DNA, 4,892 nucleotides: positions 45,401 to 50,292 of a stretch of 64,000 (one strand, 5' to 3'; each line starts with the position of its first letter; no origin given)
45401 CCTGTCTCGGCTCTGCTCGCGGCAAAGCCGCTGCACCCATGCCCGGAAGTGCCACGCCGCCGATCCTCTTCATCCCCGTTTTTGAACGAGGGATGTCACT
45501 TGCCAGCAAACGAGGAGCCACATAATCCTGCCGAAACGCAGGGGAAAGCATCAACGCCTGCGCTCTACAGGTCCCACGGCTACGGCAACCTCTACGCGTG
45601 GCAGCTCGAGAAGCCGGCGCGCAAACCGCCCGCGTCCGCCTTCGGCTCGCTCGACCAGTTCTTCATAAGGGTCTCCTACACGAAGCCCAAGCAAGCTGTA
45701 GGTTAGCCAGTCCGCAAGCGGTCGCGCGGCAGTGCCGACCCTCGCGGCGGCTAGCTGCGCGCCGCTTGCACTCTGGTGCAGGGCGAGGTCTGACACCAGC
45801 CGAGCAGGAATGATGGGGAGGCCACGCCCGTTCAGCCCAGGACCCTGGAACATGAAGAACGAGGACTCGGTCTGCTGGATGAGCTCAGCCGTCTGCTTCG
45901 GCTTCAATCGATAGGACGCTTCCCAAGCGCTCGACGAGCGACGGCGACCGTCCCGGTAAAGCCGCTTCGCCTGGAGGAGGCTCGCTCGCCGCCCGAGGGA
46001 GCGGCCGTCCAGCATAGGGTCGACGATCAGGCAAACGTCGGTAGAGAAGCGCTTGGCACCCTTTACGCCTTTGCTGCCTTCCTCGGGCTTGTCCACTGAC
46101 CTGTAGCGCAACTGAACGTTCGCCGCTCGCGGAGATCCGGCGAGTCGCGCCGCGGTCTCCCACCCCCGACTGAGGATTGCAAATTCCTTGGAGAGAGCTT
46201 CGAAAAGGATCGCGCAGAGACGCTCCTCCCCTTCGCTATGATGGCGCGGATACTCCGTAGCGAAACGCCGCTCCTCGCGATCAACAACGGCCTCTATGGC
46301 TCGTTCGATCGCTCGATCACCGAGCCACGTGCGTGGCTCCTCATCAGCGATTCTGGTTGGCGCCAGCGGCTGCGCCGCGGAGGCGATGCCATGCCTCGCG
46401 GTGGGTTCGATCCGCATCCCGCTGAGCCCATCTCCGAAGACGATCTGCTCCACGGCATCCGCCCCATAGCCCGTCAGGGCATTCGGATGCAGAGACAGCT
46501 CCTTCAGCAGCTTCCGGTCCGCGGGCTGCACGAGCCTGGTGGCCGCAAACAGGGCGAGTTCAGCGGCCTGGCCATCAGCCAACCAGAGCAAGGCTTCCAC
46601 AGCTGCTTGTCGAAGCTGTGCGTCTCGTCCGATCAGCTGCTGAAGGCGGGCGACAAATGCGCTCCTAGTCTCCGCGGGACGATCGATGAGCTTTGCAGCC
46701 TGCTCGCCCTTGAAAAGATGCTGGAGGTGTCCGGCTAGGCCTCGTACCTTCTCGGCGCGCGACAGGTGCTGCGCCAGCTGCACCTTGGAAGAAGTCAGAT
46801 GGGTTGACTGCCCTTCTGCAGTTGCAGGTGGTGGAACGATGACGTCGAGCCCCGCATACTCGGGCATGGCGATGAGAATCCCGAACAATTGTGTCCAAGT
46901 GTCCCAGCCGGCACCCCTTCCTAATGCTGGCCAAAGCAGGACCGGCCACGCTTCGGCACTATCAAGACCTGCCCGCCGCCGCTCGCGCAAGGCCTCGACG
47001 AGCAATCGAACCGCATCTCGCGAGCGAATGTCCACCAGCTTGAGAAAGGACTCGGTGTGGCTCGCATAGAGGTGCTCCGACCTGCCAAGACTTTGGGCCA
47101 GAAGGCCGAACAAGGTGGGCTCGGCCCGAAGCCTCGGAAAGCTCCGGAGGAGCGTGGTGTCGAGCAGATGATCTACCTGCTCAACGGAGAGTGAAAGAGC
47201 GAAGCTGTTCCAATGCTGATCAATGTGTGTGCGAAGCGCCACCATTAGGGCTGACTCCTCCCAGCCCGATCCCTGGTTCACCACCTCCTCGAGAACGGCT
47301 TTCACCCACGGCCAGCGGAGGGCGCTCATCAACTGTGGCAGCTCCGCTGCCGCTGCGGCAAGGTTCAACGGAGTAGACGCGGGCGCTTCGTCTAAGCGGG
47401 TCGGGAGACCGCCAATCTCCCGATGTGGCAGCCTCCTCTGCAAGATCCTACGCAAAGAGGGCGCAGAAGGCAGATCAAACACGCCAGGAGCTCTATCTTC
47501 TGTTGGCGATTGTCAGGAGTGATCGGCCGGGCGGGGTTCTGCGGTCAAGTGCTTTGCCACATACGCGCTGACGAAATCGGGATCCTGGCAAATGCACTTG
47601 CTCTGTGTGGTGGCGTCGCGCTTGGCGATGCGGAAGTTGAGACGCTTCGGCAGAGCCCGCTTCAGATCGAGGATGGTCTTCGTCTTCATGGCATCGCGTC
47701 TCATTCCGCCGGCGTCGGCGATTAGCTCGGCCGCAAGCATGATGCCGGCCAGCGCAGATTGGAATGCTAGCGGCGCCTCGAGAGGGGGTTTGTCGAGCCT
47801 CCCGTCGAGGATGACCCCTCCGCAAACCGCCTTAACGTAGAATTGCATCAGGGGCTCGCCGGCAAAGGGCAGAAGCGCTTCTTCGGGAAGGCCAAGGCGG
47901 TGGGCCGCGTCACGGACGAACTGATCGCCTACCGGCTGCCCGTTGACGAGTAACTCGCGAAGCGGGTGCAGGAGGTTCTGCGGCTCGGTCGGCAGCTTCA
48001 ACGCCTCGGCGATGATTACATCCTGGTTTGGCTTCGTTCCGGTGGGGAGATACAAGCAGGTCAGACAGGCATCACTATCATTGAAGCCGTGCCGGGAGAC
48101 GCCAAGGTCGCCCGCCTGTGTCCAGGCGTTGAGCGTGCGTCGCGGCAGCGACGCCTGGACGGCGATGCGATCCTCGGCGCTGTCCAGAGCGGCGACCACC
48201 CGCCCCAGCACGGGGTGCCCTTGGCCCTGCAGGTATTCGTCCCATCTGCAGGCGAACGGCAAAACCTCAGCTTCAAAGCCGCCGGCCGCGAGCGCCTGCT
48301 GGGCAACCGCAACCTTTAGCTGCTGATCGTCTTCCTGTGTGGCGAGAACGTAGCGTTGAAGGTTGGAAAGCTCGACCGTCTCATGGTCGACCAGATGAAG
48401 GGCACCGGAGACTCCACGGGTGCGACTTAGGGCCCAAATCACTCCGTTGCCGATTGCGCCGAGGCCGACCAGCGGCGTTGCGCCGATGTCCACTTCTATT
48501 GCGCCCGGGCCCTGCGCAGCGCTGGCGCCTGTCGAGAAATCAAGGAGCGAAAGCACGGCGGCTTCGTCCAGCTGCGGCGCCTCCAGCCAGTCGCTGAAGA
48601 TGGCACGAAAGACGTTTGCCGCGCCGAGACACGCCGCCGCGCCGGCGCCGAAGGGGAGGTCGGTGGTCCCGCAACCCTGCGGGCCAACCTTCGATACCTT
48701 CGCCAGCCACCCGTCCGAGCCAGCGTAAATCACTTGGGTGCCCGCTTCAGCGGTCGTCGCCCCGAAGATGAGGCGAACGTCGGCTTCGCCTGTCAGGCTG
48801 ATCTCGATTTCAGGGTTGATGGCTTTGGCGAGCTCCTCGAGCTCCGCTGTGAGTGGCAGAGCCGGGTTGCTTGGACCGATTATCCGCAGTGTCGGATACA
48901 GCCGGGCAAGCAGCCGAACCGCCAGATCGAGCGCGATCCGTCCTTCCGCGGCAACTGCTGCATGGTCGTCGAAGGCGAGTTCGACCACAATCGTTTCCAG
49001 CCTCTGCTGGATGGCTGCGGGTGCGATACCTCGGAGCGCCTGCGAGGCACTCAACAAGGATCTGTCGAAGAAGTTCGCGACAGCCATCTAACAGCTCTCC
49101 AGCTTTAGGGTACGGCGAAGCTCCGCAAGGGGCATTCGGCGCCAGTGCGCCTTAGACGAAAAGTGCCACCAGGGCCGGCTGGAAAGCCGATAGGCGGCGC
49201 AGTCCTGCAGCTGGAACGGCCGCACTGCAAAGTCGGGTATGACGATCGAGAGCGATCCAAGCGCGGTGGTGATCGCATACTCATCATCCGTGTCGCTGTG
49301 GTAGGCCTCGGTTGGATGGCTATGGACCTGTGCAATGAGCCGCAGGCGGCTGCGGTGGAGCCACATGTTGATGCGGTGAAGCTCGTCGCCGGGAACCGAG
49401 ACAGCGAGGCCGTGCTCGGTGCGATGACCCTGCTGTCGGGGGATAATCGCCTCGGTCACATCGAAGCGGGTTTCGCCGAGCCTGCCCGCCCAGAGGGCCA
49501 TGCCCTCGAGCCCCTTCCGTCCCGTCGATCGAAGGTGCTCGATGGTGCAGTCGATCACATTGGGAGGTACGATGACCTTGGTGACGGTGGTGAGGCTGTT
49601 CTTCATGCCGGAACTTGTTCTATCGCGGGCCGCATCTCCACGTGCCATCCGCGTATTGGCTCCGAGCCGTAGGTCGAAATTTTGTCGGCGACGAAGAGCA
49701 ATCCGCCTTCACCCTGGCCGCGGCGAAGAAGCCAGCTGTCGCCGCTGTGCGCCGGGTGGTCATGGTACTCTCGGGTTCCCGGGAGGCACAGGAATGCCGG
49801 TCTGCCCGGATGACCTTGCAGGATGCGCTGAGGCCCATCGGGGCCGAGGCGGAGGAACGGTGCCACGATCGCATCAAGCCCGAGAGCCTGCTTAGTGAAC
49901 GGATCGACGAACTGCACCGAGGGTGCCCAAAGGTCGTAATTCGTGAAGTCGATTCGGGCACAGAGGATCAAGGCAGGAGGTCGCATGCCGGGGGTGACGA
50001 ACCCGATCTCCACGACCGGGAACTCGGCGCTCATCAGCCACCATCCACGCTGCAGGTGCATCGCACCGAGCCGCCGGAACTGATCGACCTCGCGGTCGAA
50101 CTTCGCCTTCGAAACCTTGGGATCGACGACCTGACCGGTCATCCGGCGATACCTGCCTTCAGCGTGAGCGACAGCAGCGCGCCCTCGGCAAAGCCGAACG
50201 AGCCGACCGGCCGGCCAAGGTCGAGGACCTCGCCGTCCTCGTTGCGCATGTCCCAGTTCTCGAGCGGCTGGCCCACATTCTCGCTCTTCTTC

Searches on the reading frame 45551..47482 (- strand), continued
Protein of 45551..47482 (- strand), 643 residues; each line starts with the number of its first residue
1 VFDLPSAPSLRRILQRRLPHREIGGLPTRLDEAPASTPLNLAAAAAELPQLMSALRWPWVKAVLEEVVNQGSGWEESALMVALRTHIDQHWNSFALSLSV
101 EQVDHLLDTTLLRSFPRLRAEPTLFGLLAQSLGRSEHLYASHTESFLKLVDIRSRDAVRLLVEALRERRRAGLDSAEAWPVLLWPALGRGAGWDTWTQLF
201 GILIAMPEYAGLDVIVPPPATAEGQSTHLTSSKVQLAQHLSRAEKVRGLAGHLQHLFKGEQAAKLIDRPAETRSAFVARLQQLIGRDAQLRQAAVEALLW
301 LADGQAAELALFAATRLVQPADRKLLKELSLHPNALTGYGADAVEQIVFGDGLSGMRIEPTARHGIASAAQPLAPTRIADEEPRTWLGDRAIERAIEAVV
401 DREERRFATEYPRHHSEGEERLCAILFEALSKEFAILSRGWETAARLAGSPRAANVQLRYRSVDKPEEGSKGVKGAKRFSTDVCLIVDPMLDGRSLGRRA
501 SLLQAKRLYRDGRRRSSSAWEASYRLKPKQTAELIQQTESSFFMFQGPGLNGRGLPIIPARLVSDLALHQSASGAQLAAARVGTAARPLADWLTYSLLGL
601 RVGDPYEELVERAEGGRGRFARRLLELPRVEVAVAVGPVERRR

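Call 81: search_protein_families(library=padloc, proteins=[L017:14818-15960:+, L017:15957-17828:+, L017:13769-14671:-, L017:12632-13738:-, L017:11785-12594:+, L017:10991-11770:+, L049:6852-7460:+, L050:4467-5471:-, L020:10014-11192:+], max_evalue=0.001)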
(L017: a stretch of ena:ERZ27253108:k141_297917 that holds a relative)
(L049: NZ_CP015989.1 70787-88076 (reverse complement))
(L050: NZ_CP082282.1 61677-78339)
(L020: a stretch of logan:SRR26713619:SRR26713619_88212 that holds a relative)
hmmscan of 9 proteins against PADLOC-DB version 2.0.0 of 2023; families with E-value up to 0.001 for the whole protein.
L017:14818-15960:+ (380 aa): 4 families
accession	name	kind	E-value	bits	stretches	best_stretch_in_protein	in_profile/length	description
PDLC03805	RTasMBL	-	3e-06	24.6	0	65-94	47-76/322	DRT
PDLC04676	PDC-M48B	-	9e-06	22.7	1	64-97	59-92/357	-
PDLC03854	LmuA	-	0.00051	17.3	0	64-89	55-80/345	-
PDLC04673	PDC-M48B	-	0.00092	16.7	0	59-95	45-81/296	-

L017:15957-17828:+ (624 aa): 30 families (the best 25 are shown)
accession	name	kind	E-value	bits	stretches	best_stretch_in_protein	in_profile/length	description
PDLC00857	E1-E2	-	7.5e-84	280.3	1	4-572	10-573/589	E1-E2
PDLC00844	E1-E2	-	1.2e-27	94.7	2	333-450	268-386/489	E1-E2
PDLC00836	E1-E2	-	8.1e-24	82.1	1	172-463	176-465/602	E1-E2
PDLC00835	E1-E2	-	5.1e-20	69.4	1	196-449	229-481/778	E1-E2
PDLC00848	E1-E2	-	7.9e-20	68.6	1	313-472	348-504/607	E1-E2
PDLC00839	E1-E2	-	2.5e-19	67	1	333-472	362-500/602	E1-E2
PDLC00853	E1-E2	-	1e-18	65.6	1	300-466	270-434/546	E1-E2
PDLC00856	E1-E2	-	4.1e-18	63.2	1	328-461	308-442/573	E1-E2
PDLC00855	E1-E2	-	4.4e-18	63.6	1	334-448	295-415/579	E1-E2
PDLC00827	E1-E2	-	2.7e-16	57.1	1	333-472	324-465/711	E1-E2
PDLC00826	E1-E2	-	4.5e-16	56.7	1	302-443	295-435/576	E1-E2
PDLC00841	E1-E2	-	7.1e-16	56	1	322-450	330-460/590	E1-E2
PDLC00837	E1-E2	-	3.7e-15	53.7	1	303-467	289-456/593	E1-E2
PDLC00842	E1-E2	-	1.3e-14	51.9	1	325-448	291-412/549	E1-E2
PDLC00847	E1-E2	-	2.4e-14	50.6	1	329-490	274-429/523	E1-E2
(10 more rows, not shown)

L017:13769-14671:- (300 aa): 2 families
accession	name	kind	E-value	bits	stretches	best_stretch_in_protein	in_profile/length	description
PDLC01457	WYL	-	2.9e-16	57.8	1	122-203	122-202/229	"CAS-I,CAS-II,CAS-III,CAS-IV,CAS-V,CAS-VI; associated_signaling"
PDLC01652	WYL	-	1.5e-11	42.8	1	122-257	15-135/162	"CAS-I,CAS-II,CAS-III,CAS-IV,CAS-V,CAS-VI; associated_signaling"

L017:12632-13738:- (368 aa): 0 families

L017:11785-12594:+ (269 aa): 0 families

L017:10991-11770:+ (259 aa): 1 family
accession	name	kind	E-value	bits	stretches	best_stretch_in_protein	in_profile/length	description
PDLC03855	LmuA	-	2.4e-05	21.8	1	28-136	15-112/425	-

L049:6852-7460:+ (202 aa): 1 family
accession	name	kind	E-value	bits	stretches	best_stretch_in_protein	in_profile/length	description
PDLC02331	AbiGi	-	2.5e-09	34.9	1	49-108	64-123/260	AbiGi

L050:4467-5471:- (334 aa): 2 families
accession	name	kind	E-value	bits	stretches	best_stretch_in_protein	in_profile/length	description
PDLC04038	PD-T4-5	-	2.7e-23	80.7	2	140-220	125-214/309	-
PDLC02344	AbiD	-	0.00026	18.8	0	185-215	179-209/277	AbiD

L020:10014-11192:+ (392 aa): 0 families

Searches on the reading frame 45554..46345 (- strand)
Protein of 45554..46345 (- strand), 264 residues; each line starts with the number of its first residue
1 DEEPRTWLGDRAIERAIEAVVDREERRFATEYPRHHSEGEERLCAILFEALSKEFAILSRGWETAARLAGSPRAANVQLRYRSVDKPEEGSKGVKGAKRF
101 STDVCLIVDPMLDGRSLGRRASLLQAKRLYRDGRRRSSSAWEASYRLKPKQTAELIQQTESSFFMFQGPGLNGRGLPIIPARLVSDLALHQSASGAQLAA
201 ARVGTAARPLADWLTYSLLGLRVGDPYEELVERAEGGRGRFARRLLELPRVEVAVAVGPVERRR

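Call 42: search_solved_structures(query=A2, max_evalue=10)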
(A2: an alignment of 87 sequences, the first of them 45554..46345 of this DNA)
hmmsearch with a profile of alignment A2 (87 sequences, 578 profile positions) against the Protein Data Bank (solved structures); distinct sequences matched with E-value up to 10: 10.
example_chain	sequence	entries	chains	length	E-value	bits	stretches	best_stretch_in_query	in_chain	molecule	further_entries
9sah_A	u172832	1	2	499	0.0039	19.4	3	243-309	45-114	E4-NB2 synthetic fusion protein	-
7xyj_A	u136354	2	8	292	0.054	15.7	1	196-260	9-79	Thymidylate synthase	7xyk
7cc8_A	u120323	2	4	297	0.067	15.3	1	198-260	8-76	Thymidylate Synthase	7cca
8aw4_A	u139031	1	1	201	0.23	13.6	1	244-307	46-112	ALPHAREP bB-E3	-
4zv6_A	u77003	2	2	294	0.26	13.4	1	243-308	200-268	AlphaRep-7 | alpha-Rep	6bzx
8g8i_A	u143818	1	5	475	0.57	12.3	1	52-169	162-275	C3HR3_9r_shift4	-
5m4z_A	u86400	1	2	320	0.83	11.7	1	190-276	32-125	Thymidylate synthase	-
5by6_A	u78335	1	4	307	1.4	11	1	212-276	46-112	Thymidylate synthase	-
7p0h_A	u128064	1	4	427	1.5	10.9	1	243-319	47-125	Helicobacter pylori ComF fused to an artificial alphaREP crystallization helper (named B2)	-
9u78_A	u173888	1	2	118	4.2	9.4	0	326-352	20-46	Single Chain Protein of De Novo Designed Helix Bundles-4EH2 with KDPV Loop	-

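Call 49: predict_structure(alignment_id=A2)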
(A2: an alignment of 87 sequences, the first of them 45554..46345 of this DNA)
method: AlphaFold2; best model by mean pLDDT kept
length: 264 residues; sequences in the alignment: 87
mean_pLDDT: 91.1   pTM: 0.89
mean pLDDT of the five models: 91.1, 89.3, 89.1, 88.8, 87.5
residues with pLDDT >= 90: 210; 70-90: 36; 50-70: 11; < 50: 7
segments of 3 or more residues with pLDDT < 50: 241-246
pLDDT, mean of each block of 10 residues (from residue 1): 94 97 96 95 95 97 95 95 74 92 94 95 97 86 97 97 95 89 98 97 96 98 95 79 52 88 64
secondary structure, 60 per line:
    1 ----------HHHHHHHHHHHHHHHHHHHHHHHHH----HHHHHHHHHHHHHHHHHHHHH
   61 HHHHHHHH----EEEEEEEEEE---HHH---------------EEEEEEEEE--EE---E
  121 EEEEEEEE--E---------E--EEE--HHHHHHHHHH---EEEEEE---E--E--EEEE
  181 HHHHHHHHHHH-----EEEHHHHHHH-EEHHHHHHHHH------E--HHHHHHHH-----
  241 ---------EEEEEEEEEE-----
elements in order: H11-35 H40-68 E73-82 E104-112 E120-128 E144-146 H149-158 E162-167 E177-180 H181-191 E197-199 H200-206 H210-218 H228-235 E250-259

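Call 51: fold_search(model_id=the predicted structure, library=pdb)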
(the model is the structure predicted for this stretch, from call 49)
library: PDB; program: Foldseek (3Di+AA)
matches with E <= 10: 49; with E <= 0.001: 0
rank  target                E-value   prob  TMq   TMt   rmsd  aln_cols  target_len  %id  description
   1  8a4b_A                5.6e-02  0.38  0.29  0.34  11.4       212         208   11  Structure of human Rep15:Rab3B_Q81L complex. (released 2022-08-10)
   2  9dze_K                1.6e+00  0.14  0.15  0.13   5.7        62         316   24  Computationally Designed Bifaceted Protein Nanomaterial pD5-14 (released 2024-10-30)
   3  1ty0_A                3.3e+00  0.01  0.09  0.11  16.0       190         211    6  Crystal structure of the streptococcal pyrogenic exotoxin J (SPE-J) (released 2004-08-03)
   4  8ef5_M                3.5e+00  0.09  0.15  0.14   6.3        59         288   15  Fentanyl-bound mu-opioid receptor-Gi complex (released 2022-11-09)
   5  7xa2                  3.5e+00  0.04  0.13  0.21  11.3        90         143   13  Thermotoga maritima ferritin variant-Tm-E(S111H) (released 2023-02-15)
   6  3iqc_A                3.9e+00  0.05  0.13  0.24   9.5        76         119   16  Crystal structure of FliS from H. pylori (released 2010-06-30)
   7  8e0n_A                4.2e+00  0.06  0.13  0.19   6.0        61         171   26  Homotrimeric variant of tcTRP9, BGL18 (released 2023-04-12)
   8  3dza_C                4.2e+00  0.02  0.12  0.17  14.4        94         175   14  Crystal structure of a putative membrane protein of unknown function (yfdx) from klebsiella pneumoniae subsp. at 1.65  (released 2008-08-12)
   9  1d9q_D                4.5e+00  0.06  0.15  0.13   7.2        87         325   16  OXIDIZED PEA FRUCTOSE-1,6-BISPHOSPHATASE FORM 1 (released 1999-12-03)
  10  6e9y_A                4.5e+00  0.04  0.13  0.15   6.0        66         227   17  DHF38 filament (released 2018-11-21)
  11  9n0i_A                4.8e+00  0.06  0.14  0.25   6.0        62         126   19  Crystal structure of KABLE double mutant (Lys14Pro, Leu20Trp) (released 2025-08-20)
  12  8h8l                  4.8e+00  0.03  0.12  0.16   9.0        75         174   13  Crystal structure of apo-R52F/E56F/R59F/E63F-rHLFr (released 2023-10-04)
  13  3k1i_B                5.1e+00  0.06  0.13  0.28   7.5        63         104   17  Crystal strcture of FliS-HP1076 complex in H. pylori (released 2010-06-30)
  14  8h8n                  5.4e+00  0.03  0.13  0.18  11.6        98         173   15  Crystal structure of apo-R52Y/E56Y/R59Y/E63Y-rHLFr (released 2023-10-04)
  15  7x9x_B                5.8e+00  0.03  0.14  0.22  11.2        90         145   13  Thermotoga Maritima ferritin variant-Tm-E(G40E) with Zn (released 2023-02-15)
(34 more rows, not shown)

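Call 55: search_protein_families(library=pfam, alignment_id=A5, max_evalue=10)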
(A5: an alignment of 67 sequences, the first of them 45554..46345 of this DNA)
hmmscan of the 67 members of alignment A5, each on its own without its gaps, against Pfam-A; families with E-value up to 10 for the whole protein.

A. member 1, window:45554-46345:- (264 aa): 0 families

B. families by the number of members that match (of 67 scanned): 41 families (the first 25 are shown)
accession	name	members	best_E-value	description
PF13646.12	HEAT_2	4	0.00039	HEAT repeats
PF18039.7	UBA_6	1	0.002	UBA-like domain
PF06984.18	MRP-L47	1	0.0026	Mitochondrial 39-S ribosomal protein L47 (MRP-L47)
PF02346.21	Vac_Fusion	1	0.016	Chordopoxvirus multifunctional envelope protein A27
PF20320.3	DUF6615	1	0.018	Family of unknown function (DUF6615)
PF22737.1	NNH6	1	0.019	NACHT N-terminal Helical domain 6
PF14841.11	FliG_M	1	0.028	FliG middle domain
PF22733.1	NNH1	1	0.031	NACHT N-terminal Helical domain 1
PF10229.14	MMADHC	1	0.049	Methylmalonic aciduria and homocystinuria type D protein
PF13808.11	DDE_Tnp_1_assoc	1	0.053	DDE_Tnp_1-associated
PF11886.13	TOC159_MAD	1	0.056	Translocase of chloroplast 159/132, membrane anchor domain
PF24288.1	DUF7476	1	0.057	Family of unknown function (DUF7476)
PF09035.16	Tn916-Xis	1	0.062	Excisionase from transposon Tn916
PF07793.16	DUF1631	1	0.066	Protein of unknown function (DUF1631)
PF07910.19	Peptidase_C78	1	0.067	Peptidase family C78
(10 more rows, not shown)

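Call 57: fold_search(model_id=the predicted structure, library=viral)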
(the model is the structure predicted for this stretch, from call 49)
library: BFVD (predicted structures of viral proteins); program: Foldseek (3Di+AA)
matches with E <= 10: 67; with E <= 0.001: 0
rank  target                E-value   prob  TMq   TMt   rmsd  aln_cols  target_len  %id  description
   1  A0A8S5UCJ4            2.2e-02  0.54  0.24  0.36  11.4       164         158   12  Holliday junction resolvase RecU [Siphoviridae sp. ctgN495]
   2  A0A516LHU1            2.3e-02  0.60  0.28  0.42   9.0       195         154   10  (no name in the UniProt tables at hand)
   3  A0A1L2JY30            2.5e-01  0.14  0.20  0.23  14.8       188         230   16  Holliday junction resolvase RecU [Aeribacillus phage AP45]
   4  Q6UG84                2.8e-01  0.21  0.30  0.36  10.4       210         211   11  ORF 211 [Sulfolobus virus-like particle SSV2]
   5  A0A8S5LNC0            3.2e-01  0.23  0.25  0.39  11.3       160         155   11  Holliday junction resolvase [Siphoviridae sp. ctsf32]
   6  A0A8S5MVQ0            4.7e-01  0.30  0.20  0.30   3.8        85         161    9  Holliday junction resolvase RecU [Siphoviridae sp. ctsBB38]
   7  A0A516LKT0            8.7e-01  0.08  0.24  0.32  11.8       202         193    9  (no name in the UniProt tables at hand)
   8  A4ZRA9                9.9e-01  0.04  0.14  0.26   9.4       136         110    9  Gp28 [Synechococcus phage Syn5]
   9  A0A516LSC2            1.1e+00  0.18  0.29  0.46  10.2       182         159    7  (no name in the UniProt tables at hand)
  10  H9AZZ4                1.9e+00  0.08  0.18  0.26   7.5       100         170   10  Uncharacterized protein [Haloarcula hispanica icosahedral virus 2]
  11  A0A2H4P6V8            2.0e+00  0.05  0.17  0.29  11.5       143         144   12  Putative DNA helicase [Pseudomonas phage tabernarius]
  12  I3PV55                2.0e+00  0.03  0.06  0.29  14.1        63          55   16  Uncharacterized protein [Clostridium phage phiCPV4]
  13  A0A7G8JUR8            2.4e+00  0.04  0.07  0.01  13.8        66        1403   15  ORF1 [Bemisia tabaci virga-like virus 1]
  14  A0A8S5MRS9            2.7e+00  0.03  0.14  0.21  10.8       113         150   11  Holliday junction resolvase [Myoviridae sp. ctOAa14]
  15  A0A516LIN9            2.7e+00  0.02  0.16  0.24  12.4       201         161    9  (no name in the UniProt tables at hand)
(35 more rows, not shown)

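Call 69: search_protein_families(library=phrogs, alignment_id=A5, max_evalue=1)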
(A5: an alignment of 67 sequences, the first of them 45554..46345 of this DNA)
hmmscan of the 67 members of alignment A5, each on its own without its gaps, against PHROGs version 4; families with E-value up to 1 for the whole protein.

A. member 1, window:45554-46345:- (264 aa): 0 families

B. families by the number of members that match (of 67 scanned): 36 families (the first 25 are shown)
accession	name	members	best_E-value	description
phrog_21939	-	1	0.00098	-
phrog_23103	-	1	0.0037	-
phrog_26142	-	1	0.0083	-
phrog_13909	-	1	0.023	-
phrog_13793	-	1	0.025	-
phrog_11183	-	1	0.03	-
phrog_8743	-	1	0.043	-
phrog_6506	-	1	0.048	Arc-like repressor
phrog_1076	-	1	0.055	FmdB-like transcriptional regulator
phrog_126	-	1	0.06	holin/anti-holin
phrog_23179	-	1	0.074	-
phrog_17879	-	1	0.08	-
phrog_25353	-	1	0.085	-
phrog_17253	-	1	0.091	-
phrog_9752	-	1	0.1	holin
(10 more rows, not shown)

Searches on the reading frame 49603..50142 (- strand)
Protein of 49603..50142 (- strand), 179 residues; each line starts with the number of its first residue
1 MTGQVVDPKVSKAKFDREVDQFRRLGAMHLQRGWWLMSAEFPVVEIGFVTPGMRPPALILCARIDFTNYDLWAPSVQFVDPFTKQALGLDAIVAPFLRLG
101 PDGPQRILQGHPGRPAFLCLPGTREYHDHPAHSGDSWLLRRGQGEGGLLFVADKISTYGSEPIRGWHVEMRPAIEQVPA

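Call 3: search_protein_families(library=pfam, proteins=[window:49603-50142:-], max_evalue=0.01)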
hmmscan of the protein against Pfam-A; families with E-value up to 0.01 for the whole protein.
window:49603-50142:- (179 aa): 1 family
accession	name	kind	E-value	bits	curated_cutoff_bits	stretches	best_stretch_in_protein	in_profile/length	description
PF14455.11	Metal_CEHH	-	1e-45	155.8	25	2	6-94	1-89/176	Predicted metal binding domain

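Call 4: search_protein_families(library=padloc, proteins=[window:49603-50142:-], max_evalue=0.01)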
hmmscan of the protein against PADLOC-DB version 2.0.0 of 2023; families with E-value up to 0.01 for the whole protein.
window:49603-50142:- (179 aa): 0 families

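Call 5: search_protein_families(library=ncbifam, proteins=[window:49603-50142:-], max_evalue=0.1)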
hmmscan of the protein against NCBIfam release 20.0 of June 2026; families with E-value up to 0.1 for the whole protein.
window:49603-50142:- (179 aa): 0 families
